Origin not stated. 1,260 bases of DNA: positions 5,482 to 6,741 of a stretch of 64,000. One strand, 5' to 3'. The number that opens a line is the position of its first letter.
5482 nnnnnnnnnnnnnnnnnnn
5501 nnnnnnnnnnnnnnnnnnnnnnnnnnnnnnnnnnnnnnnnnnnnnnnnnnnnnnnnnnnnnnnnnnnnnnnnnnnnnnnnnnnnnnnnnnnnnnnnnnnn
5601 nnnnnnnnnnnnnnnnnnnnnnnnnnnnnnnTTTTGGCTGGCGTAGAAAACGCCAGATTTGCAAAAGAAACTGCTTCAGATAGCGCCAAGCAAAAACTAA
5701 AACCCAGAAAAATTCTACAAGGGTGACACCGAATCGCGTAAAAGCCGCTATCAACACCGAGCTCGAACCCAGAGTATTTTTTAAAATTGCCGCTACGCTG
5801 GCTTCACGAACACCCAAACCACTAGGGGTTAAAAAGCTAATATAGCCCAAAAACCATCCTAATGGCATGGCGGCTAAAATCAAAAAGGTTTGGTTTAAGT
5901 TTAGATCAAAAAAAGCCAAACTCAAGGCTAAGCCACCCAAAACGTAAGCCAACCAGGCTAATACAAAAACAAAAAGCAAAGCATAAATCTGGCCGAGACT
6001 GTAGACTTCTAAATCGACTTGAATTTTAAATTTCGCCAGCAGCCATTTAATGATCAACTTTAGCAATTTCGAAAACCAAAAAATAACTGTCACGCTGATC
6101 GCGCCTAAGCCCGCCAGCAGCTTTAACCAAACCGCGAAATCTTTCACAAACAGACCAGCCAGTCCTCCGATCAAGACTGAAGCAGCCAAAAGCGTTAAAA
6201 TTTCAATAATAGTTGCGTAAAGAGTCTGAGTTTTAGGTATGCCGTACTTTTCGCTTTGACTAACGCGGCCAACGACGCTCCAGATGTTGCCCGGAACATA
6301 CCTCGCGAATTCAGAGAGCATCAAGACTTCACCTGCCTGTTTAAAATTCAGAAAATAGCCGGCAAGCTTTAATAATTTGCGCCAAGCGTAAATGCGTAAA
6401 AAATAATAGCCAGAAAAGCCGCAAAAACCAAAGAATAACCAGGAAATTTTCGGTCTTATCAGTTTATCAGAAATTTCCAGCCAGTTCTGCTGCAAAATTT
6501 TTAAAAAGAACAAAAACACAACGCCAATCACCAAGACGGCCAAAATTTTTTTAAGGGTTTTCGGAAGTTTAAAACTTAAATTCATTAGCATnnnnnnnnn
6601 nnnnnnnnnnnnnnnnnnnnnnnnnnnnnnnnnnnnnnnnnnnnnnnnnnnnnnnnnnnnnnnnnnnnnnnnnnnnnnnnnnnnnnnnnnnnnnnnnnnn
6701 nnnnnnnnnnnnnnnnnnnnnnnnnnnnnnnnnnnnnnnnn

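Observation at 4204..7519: Compressed three-function lipid-linked glycosylation module: GT2 synthase plus fused flippase-like/GT-C protein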

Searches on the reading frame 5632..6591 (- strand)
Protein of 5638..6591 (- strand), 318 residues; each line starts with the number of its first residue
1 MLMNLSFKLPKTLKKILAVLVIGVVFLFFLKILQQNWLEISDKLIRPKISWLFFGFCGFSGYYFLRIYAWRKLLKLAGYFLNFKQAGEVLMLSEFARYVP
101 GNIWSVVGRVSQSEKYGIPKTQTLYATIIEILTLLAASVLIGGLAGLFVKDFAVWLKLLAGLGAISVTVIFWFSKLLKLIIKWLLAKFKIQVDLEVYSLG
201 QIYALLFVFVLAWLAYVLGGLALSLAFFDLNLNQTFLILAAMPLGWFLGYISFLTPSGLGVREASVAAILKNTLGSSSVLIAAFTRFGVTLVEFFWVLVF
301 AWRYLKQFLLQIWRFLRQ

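Call 34: search_protein_representatives(protein=window:5638-6591:-)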
Query: 318 residues. Proteins with E-value up to 0.001 (for the whole library): 4237; up to 1e-10: 611; up to 1e-30: 4. The best 150 are listed.
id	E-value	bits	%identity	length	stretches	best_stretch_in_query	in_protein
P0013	9.5e-59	216.1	37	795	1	9-317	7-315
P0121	3.8e-53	197.7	36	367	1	13-317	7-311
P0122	1.1e-37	146.9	34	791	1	11-306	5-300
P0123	4.1e-33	131.9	37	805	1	8-294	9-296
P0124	7.9e-29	117.8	33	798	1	9-308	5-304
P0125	1.2e-26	110.7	30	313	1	23-303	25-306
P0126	3.0e-26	109.4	31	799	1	10-275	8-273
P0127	5.8e-26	108.4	32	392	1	6-301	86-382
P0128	2.1e-25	106.6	29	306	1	6-293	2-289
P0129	6.3e-25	105.0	33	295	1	11-296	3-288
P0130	9.6e-25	104.4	31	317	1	21-294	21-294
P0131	1.9e-24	103.5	31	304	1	11-296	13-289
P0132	3.0e-24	102.8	34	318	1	17-293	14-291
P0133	3.3e-24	102.6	33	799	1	6-300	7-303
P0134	4.8e-24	102.1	35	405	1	78-294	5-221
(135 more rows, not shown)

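Call 45: predict_structure(alignment_id=A3)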
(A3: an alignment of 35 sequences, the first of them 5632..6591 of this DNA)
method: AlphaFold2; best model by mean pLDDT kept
length: 320 residues; sequences in the alignment: 35
mean_pLDDT: 89.4   pTM: 0.86
mean pLDDT of the five models: 89.4, 88.7, 88.6, 87.0, 86.8
residues with pLDDT >= 90: 210; 70-90: 88; 50-70: 16; < 50: 6
segments of 3 or more residues with pLDDT < 50: 1-6
pLDDT, mean of each block of 10 residues (from residue 1): 53 85 83 88 94 98 98 96 97 84 88 96 93 95 92 88 89 86 88 77 95 98 97 95 93 65 92 92 94 96 90 86
secondary structure, 60 per line:
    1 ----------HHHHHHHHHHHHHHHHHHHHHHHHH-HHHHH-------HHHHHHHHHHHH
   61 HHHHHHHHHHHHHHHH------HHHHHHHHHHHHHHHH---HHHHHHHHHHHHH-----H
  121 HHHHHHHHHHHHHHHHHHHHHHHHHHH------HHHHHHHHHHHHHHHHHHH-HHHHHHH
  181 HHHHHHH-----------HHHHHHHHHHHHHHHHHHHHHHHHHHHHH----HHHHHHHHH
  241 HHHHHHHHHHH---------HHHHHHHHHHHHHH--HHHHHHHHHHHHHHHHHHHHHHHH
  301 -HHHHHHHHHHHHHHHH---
elements in order: H11-35 H37-41 H49-76 H83-98 H102-114 H120-147 H154-172 H174-187 H199-227 H232-251 H261-274 H277-300 H302-317

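Call 48: fold_search(model_id=the predicted structure, library=pdb)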
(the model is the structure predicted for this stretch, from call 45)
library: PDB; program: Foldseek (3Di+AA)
matches with E <= 10: 197; with E <= 0.001: 0
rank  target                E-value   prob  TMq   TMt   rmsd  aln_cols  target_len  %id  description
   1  9j8q_A                4.1e-03  1.00  0.55  0.25   7.2       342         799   16  MprF from Pseudomonas aeruginosa in GDN micelle, C2 symmetry (released 2025-09-03)
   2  7duw_A                6.8e-03  1.00  0.58  0.24   4.3       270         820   16  Cryo-EM structure of the multiple peptide resistance factor (MprF) loaded with two lysyl-phosphatidylglycerol molecule (released 2021-04-21)
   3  9j8s_A                9.7e-03  1.00  0.58  0.26   6.6       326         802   19  MprF from Pseudomonas aeruginosa in nanodisc, C2 symmetry (released 2025-09-03)
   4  9goe_A                1.3e-02  1.00  0.58  0.26   6.3       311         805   18  Cryo-EM structure of the multiple peptide resistance factor (MprF) from Pseudomonas aeruginosa bound to a synthetic na (released 2025-03-12)
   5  6lvf_A                9.9e-02  1.00  0.57  0.24   4.0       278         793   16  Cryo-EM structure of the multiple peptide resistance factor (MprF) loaded with one lysyl-phosphatidylglycerol molecule (released 2021-02-03)
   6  8xft_A                2.8e-01  0.18  0.18  0.10  18.2       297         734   14  LGR4-RSPO2-ZNRF3(1:1:1) (released 2024-12-04)
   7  7p5c_A                2.8e-01  0.08  0.12  0.11  35.8       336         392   15  Cryo-EM structure of human TTYH3 in Ca2+ and GDN (released 2021-08-11)
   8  5hxc                  3.9e-01  0.11  0.15  0.16  18.4       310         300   11  Structural mechanisms of extracellular ion exchange and induced binding-site occlusion in the sodium-calcium exchanger N (released 2016-05-11)
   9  7vuy_R                5.1e-01  0.11  0.17  0.19  15.8       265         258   15  Cryo-EM structure of pseudoallergen receptor MRGPRX2 complex with PAMP-12. state1 (released 2021-12-01)
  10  7yzk_A                6.6e-01  0.15  0.16  0.14  15.8       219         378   16  Structure of Mycobacterium tuberculosis adenylyl cyclase Rv1625c / Cya (released 2022-08-31)
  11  5hxs                  7.0e-01  0.12  0.20  0.21  17.4       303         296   12  Structural mechanisms of extracellular ion exchange and induced binding-site occlusion in the sodium-calcium exchanger N (released 2016-05-11)
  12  8ic2_H                7.6e-01  0.07  0.16  0.16  20.7       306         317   13  Respiratory complex CI:CIII2, type I, PERK -/- mouse under cold temperature (released 2024-09-18)
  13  5xas_A                8.3e-01  0.08  0.16  0.13  19.8       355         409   12  Structural insights into the elevator-like mechanism of the sodium/citrate symporter CitS (released 2017-06-14)
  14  7kyp_D                8.7e-01  0.09  0.16  0.17  16.9       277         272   17  PsaBC from Streptococcus pneumoniae in complex with Fab (released 2021-08-25)
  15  23xk_A                8.7e-01  0.07  0.15  0.13  17.9       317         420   16  Cryo-EM structure of human sodium/proton antiporter NHE1 in complex with Cariporide in an outward-open conformation (released 2026-04-08)
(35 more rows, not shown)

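Call 49: search_solved_structures(query=A3, max_evalue=10, show_alignments=3)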
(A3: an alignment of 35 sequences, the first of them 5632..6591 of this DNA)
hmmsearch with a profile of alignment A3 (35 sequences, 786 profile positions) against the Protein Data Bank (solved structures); distinct sequences matched with E-value up to 10: 4.
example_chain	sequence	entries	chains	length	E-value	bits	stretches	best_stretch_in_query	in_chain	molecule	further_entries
9j8q_A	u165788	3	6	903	0.86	11.1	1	109-332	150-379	Phosphatidylglycerol lysyltransferase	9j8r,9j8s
9w51_A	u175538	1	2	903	0.87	11.1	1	109-332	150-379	Phosphatidylglycerol lysyltransferase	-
9w50_A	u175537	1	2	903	0.92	11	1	109-331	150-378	Phosphatidylglycerol lysyltransferase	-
9goe_A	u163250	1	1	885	0.92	11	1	109-332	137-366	Phosphatidylglycerol lysyltransferase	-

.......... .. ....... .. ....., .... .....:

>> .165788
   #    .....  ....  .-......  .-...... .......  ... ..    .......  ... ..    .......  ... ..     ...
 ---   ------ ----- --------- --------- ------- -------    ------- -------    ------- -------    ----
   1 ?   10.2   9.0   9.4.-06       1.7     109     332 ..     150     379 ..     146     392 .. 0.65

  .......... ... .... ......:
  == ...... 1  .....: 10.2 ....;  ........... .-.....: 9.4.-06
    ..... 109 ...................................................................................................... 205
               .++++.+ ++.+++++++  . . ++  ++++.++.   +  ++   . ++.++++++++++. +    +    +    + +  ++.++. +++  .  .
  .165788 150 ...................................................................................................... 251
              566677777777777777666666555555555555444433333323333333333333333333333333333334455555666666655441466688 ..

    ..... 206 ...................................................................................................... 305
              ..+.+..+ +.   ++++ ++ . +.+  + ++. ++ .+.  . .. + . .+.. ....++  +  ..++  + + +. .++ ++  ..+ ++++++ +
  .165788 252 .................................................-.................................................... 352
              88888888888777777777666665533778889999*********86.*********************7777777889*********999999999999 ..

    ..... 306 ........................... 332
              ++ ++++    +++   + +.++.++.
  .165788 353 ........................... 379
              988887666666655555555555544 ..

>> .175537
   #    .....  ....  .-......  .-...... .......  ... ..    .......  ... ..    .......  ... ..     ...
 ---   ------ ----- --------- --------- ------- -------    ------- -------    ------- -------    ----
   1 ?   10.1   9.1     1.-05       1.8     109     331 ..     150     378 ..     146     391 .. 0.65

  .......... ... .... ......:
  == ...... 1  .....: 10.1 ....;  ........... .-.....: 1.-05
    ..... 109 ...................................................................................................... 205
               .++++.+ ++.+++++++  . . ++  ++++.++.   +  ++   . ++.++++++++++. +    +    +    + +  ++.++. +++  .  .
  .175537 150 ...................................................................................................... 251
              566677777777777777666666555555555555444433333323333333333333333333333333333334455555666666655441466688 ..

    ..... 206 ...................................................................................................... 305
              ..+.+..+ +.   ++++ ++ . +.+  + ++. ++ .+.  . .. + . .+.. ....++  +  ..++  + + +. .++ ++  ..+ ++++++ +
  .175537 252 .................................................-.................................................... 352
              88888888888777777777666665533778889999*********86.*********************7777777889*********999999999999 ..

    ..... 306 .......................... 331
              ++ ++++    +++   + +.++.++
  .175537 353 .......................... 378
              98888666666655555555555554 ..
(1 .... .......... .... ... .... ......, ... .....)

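Call 66: find_homologous_proteins(query=window:5638-6591:-, max_evalue=1e-8)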
Query window:5638-6591:- (318 aa): 131 proteins with E <= 1e-8 among 8000 candidates; the best 120 are listed.
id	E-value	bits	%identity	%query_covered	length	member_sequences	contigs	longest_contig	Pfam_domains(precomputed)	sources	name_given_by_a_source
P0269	1.1e-106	375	54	100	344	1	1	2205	PF03706.19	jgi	jgi:glycosyltransferase 2 family protein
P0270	2.3e-25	108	30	85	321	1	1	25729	PF03706.19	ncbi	-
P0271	1.6e-19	89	31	90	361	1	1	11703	PF03706.19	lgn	-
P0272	9.5e-19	86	26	93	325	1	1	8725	PF03706.19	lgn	-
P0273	1.4e-18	86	26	93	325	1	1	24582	PF03706.19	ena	-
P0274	5.4e-18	84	26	91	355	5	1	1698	PF03706.19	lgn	-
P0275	6.1e-18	84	25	85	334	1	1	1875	PF03706.19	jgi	jgi:uncharacterized membrane protein YbhN (UPF0104 family)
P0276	9.3e-18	83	29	89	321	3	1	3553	PF03706.19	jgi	jgi:hypothetical protein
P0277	2.4e-17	82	27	87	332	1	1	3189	PF03706.19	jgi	-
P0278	2.9e-17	81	30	88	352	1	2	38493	PF03706.19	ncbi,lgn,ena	-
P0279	4.8e-17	81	26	85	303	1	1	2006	PF03706.19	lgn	-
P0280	2.4e-16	78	26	79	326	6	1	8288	PF03706.19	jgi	jgi:glycosyltransferase 2 family protein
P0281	3.0e-16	78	26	93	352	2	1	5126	PF03706.19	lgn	-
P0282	3.3e-16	78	26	79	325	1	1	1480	PF03706.19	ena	-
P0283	5.5e-16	77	25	87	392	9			PF03706.19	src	-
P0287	8.8e-16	77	29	89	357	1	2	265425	PF03706.19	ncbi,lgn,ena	-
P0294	3.5e-15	75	28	89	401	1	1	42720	PF03706.19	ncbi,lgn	-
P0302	1.4e-14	73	25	86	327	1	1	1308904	PF03706.19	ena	-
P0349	7.0e-12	64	27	93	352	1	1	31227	PF03706.19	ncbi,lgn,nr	ncbi:MAG: flippase-like domain-containing protein [Thermoleophilia bacterium]|nr:flippase-like domai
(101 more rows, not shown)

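Call 67: find_encoding_contigs(protein=P0270, flank=5000, max_places=1)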
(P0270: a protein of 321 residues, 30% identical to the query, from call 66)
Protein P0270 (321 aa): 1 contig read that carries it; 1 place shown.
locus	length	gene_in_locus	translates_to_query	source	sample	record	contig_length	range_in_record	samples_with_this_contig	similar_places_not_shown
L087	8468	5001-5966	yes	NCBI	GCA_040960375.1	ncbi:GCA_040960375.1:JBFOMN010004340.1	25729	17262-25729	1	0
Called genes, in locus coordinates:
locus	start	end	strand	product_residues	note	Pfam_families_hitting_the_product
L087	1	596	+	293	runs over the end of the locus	-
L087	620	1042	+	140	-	-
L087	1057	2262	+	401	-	-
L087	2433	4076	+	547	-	PF02366:PMT, PF13231:PMT_2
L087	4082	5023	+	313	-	PF00535:Glycos_transf_2, PF13641:Glyco_tranf_2_3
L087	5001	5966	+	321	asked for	PF03706:LPG_synthase_TM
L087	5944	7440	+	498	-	PF02446:Glyco_hydro_77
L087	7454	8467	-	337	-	?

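Call 68: find_encoding_contigs(protein=P0278, flank=5000, max_places=1)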
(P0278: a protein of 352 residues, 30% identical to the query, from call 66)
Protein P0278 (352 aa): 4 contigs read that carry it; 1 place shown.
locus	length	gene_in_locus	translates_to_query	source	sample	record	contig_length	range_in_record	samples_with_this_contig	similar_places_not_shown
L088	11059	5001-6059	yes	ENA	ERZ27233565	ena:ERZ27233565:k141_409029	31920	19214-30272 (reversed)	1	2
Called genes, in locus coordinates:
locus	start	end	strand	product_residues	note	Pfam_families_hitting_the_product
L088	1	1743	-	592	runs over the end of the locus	PF00672:HAMP, PF00512:HisKA, PF02518:HATPase_c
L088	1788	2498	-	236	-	PF23198:PDE8A_N (weak), PF00072:Response_reg, PF00486:Trans_reg_C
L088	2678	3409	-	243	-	PF01261:AP_endonuc_2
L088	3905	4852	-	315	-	PF01820:Dala_Dala_lig_N, PF02222:ATP-grasp, PF02655:ATP-grasp_3 (weak), PF07478:Dala_Dala_lig_C, PF13535:ATP-grasp_4 (weak)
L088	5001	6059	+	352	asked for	PF03706:LPG_synthase_TM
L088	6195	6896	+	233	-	PF04298:Zn_peptidase_2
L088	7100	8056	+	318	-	PF01073:3Beta_HSD, PF01370:Epimerase, PF02719:Polysacc_synt_2 (weak), PF04321:RmlD_sub_bind, PF07993:NAD_binding_4 (faint), PF16363:GDP_Man_Dehyd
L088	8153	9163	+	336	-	PF01370:Epimerase, PF04321:RmlD_sub_bind, PF05368:NmrA, PF16363:GDP_Man_Dehyd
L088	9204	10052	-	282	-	PF01063:Aminotran_4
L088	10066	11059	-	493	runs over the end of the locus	PF04715:, PF00425:Chorismate_bind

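Call 69: find_encoding_contigs(protein=P0287, flank=5000, max_places=1)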
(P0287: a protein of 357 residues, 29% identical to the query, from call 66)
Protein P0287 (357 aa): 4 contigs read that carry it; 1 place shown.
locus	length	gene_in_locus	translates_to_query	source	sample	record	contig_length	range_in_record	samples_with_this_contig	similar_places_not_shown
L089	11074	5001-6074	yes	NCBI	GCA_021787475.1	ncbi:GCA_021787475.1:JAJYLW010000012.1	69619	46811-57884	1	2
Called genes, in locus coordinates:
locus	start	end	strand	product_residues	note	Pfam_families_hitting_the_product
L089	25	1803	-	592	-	PF00672:HAMP, PF00512:HisKA, PF02518:HATPase_c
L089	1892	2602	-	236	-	PF23198:PDE8A_N (weak), PF00072:Response_reg, PF00486:Trans_reg_C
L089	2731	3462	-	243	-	PF01261:AP_endonuc_2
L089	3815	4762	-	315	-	PF01820:Dala_Dala_lig_N, PF02222:ATP-grasp (weak), PF02655:ATP-grasp_3 (weak), PF07478:Dala_Dala_lig_C, PF13535:ATP-grasp_4 (faint)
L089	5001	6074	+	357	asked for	PF03706:LPG_synthase_TM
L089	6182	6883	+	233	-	PF04298:Zn_peptidase_2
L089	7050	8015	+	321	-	PF01073:3Beta_HSD, PF01370:Epimerase, PF04321:RmlD_sub_bind, PF16363:GDP_Man_Dehyd, PF07993:NAD_binding_4 (weak)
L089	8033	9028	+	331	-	PF01370:Epimerase, PF04321:RmlD_sub_bind, PF05368:NmrA, PF16363:GDP_Man_Dehyd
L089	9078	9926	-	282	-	PF01063:Aminotran_4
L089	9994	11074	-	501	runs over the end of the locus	PF04715:, PF00425:Chorismate_bind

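Call 70: find_encoding_contigs(protein=P0302, flank=5000, max_places=1)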
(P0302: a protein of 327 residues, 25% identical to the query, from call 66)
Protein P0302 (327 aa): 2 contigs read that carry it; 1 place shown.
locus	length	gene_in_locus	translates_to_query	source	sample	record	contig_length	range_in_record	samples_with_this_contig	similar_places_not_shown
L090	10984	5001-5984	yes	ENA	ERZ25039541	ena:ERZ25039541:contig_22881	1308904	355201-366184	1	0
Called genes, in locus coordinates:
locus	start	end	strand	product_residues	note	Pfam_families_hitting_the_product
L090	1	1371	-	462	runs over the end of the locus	PF00672:HAMP, PF00512:HisKA, PF02518:HATPase_c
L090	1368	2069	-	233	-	PF00072:Response_reg, PF00486:Trans_reg_C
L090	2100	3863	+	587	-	-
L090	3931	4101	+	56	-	-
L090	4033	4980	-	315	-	PF00586:AIRS, PF02769:AIRS_C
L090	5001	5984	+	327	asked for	PF03706:LPG_synthase_TM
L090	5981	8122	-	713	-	PF00912:Transgly, PF00905:Transpeptidase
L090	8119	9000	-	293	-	PF00924:MS_channel_2nd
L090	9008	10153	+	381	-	PF04188:Mannosyl_trans2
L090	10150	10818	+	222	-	PF00702:Hydrolase, PF13419:HAD_2, PF13242:Hydrolase_like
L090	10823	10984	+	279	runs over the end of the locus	PF02517:Rce1-like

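Call 71: find_encoding_contigs(protein=P0349, flank=5000, max_places=1)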
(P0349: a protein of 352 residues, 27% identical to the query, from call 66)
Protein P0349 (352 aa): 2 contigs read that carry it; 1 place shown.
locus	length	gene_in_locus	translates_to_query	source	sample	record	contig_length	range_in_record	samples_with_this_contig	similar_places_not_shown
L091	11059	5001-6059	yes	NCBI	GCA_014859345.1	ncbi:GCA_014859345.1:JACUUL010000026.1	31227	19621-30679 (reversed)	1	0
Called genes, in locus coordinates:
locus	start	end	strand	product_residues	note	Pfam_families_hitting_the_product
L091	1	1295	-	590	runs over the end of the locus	PF00672:HAMP, PF00512:HisKA, PF02518:HATPase_c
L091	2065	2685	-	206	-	PF04055:Radical_SAM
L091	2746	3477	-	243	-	PF01261:AP_endonuc_2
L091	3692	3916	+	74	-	-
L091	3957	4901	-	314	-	PF01820:Dala_Dala_lig_N, PF02222:ATP-grasp (weak), PF02655:ATP-grasp_3 (weak), PF07478:Dala_Dala_lig_C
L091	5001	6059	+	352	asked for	PF03706:LPG_synthase_TM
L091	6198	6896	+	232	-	PF04298:Zn_peptidase_2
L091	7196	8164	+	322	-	PF01073:3Beta_HSD, PF01370:Epimerase, PF02719:Polysacc_synt_2 (faint), PF04321:RmlD_sub_bind, PF07993:NAD_binding_4 (faint), PF16363:GDP_Man_Dehyd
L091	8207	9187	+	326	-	PF01370:Epimerase, PF04321:RmlD_sub_bind, PF05368:NmrA, PF16363:GDP_Man_Dehyd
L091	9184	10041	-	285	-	PF01063:Aminotran_4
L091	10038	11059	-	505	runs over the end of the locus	PF04715:, PF00425:Chorismate_bind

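Call 72: find_encoding_contigs(protein=P0294, flank=5000, max_places=1)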
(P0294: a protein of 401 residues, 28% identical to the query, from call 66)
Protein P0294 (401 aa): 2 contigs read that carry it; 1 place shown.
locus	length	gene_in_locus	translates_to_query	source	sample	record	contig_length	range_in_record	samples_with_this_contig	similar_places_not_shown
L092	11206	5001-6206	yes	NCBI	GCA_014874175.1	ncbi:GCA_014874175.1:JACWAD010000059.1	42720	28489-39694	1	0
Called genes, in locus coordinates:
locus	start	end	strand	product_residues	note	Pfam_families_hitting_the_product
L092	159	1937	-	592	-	PF00672:HAMP, PF00512:HisKA, PF02518:HATPase_c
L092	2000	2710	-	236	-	PF23198:PDE8A_N (weak), PF00072:Response_reg, PF00486:Trans_reg_C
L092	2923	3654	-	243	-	PF01261:AP_endonuc_2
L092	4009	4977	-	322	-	PF01820:Dala_Dala_lig_N, PF02655:ATP-grasp_3 (weak), PF02222:ATP-grasp, PF07478:Dala_Dala_lig_C, PF13535:ATP-grasp_4 (faint)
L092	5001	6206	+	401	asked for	PF03706:LPG_synthase_TM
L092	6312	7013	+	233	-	PF04298:Zn_peptidase_2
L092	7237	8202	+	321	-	PF01073:3Beta_HSD, PF01370:Epimerase, PF02719:Polysacc_synt_2 (weak), PF04321:RmlD_sub_bind, PF07993:NAD_binding_4 (faint), PF16363:GDP_Man_Dehyd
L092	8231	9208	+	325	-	PF01370:Epimerase, PF04321:RmlD_sub_bind, PF05368:NmrA, PF16363:GDP_Man_Dehyd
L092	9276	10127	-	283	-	PF01063:Aminotran_4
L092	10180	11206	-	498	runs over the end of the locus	PF04715:, PF00425:Chorismate_bind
